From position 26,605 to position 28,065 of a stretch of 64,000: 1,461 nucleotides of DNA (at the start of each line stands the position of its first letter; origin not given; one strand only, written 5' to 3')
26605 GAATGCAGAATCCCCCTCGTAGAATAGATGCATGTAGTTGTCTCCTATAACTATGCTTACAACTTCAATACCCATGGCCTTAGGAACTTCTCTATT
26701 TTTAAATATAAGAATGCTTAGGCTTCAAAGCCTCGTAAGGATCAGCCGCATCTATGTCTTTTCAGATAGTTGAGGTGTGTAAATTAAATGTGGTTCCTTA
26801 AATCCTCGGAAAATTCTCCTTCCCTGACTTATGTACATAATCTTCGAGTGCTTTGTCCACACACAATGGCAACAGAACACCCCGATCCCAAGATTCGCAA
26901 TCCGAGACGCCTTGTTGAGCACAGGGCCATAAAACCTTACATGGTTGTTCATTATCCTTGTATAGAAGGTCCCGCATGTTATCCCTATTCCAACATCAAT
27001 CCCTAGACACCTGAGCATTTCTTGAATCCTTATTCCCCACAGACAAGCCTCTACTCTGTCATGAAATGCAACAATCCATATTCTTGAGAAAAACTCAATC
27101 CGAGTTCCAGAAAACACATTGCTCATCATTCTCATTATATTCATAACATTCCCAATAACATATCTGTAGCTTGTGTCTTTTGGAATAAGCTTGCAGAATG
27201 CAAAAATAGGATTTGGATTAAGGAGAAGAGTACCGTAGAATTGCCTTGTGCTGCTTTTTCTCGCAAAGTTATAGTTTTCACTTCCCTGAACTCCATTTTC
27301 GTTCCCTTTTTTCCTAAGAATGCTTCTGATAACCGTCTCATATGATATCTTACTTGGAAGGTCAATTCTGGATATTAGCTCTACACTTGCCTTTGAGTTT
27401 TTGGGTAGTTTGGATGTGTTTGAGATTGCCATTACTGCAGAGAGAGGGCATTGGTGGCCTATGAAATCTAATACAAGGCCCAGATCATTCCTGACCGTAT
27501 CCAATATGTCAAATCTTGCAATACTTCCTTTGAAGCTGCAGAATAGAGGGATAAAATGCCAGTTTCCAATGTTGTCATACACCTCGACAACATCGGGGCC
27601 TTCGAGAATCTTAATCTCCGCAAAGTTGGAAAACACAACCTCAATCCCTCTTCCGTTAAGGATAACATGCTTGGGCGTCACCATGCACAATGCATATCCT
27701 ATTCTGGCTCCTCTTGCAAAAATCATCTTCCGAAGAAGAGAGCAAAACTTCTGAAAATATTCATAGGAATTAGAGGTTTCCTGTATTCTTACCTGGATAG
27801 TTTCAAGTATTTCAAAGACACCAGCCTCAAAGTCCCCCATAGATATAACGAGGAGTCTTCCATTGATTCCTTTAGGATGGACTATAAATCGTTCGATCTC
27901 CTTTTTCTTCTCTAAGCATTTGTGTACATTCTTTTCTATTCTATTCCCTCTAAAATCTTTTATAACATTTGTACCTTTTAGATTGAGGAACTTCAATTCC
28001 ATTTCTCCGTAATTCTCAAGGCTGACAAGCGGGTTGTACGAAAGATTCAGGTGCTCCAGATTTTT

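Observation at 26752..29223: LRR plus nucleotidyl-cyclase domain protein (fungal Cyr1-like adenylate cyclase architecture) in a reduced genome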

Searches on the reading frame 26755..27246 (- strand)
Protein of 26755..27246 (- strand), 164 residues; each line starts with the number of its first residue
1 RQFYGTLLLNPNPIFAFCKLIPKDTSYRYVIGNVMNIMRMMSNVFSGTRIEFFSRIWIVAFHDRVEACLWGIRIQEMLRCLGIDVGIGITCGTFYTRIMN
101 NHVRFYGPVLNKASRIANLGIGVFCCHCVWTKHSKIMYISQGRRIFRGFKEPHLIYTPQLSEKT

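Call 40: search_solved_structures(query=A6, max_evalue=10, show_alignments=4)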
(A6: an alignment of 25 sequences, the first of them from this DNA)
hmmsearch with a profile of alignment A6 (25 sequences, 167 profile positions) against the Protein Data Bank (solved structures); distinct sequences matched with E-value up to 10: 38.
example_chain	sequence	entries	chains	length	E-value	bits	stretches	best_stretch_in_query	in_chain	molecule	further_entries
3r5g_A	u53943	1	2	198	0.0039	19.8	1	98-161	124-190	CyaB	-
4qwb_A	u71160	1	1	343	0.0048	19.5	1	27-105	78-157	DNA polymerase IV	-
3pr4_A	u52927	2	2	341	0.0048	19.5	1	27-105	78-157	DNA polymerase IV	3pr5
2ago_A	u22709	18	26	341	0.0049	19.5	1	27-105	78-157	DNA polymerase IV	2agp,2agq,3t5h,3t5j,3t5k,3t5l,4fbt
3gii_A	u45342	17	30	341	0.0049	19.5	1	27-105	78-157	DNA polymerase IV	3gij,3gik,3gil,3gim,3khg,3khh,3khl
4tqr_A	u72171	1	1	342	0.0049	19.5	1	27-105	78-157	DNA polymerase IV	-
4g3i_A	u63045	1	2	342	0.0049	19.5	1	27-105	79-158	DNA polymerase IV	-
2rdi_A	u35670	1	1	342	0.0049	19.5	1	27-105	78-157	DNA polymerase IV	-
4qwc_A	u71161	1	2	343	0.0049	19.5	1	27-105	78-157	DNA polymerase IV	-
3pvx_A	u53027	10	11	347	0.0049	19.5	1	27-105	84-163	DNA polymerase IV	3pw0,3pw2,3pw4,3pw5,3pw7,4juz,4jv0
3v6k_A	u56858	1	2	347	0.0049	19.5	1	27-105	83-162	DNA polymerase IV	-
3v6h_A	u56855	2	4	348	0.0049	19.5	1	27-105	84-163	DNA polymerase IV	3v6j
9nke_A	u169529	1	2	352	0.0049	19.5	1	27-105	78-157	DNA polymerase IV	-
2imw_P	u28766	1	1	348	0.005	19.5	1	27-105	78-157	DNA polymerase IV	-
4qw8_A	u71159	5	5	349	0.005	19.5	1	27-105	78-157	DNA polymerase IV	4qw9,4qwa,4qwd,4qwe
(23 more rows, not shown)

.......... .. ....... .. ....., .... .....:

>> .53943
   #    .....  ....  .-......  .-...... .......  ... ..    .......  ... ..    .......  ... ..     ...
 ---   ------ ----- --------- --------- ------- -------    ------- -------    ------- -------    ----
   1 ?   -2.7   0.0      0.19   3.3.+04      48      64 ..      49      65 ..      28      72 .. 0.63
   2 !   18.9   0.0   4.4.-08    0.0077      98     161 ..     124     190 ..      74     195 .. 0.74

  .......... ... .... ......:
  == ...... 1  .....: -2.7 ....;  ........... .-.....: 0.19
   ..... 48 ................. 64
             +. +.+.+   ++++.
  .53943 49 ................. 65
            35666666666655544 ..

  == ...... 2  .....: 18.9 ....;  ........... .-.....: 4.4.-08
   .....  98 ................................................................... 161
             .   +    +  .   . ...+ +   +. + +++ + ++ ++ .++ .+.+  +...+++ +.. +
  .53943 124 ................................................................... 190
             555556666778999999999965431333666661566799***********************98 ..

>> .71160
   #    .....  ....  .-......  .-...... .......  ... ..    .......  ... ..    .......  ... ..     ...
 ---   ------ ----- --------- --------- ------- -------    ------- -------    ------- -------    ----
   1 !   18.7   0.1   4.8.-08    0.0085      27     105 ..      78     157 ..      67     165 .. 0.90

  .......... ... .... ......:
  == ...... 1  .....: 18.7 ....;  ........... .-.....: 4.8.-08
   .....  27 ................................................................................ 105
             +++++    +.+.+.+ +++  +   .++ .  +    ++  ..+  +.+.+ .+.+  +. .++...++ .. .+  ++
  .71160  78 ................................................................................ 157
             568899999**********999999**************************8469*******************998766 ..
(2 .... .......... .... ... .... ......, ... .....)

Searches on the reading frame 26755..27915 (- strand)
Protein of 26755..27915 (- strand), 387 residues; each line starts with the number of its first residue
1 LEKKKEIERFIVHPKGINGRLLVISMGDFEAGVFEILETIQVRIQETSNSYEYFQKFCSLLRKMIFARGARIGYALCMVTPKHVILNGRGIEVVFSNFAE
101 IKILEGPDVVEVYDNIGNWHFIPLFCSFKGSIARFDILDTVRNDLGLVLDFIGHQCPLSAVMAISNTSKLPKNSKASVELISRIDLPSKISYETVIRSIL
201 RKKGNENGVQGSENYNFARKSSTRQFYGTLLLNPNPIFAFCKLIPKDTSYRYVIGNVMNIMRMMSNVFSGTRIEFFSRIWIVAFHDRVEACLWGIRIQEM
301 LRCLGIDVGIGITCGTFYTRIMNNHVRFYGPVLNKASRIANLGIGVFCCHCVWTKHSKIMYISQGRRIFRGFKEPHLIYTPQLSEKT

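Call 17: search_protein_families(library=ncbifam, proteins=[window:26755-27915:-], max_evalue=10)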
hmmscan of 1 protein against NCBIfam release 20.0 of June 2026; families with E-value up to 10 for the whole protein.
window:26755-27915:- (387 aa): 0 families
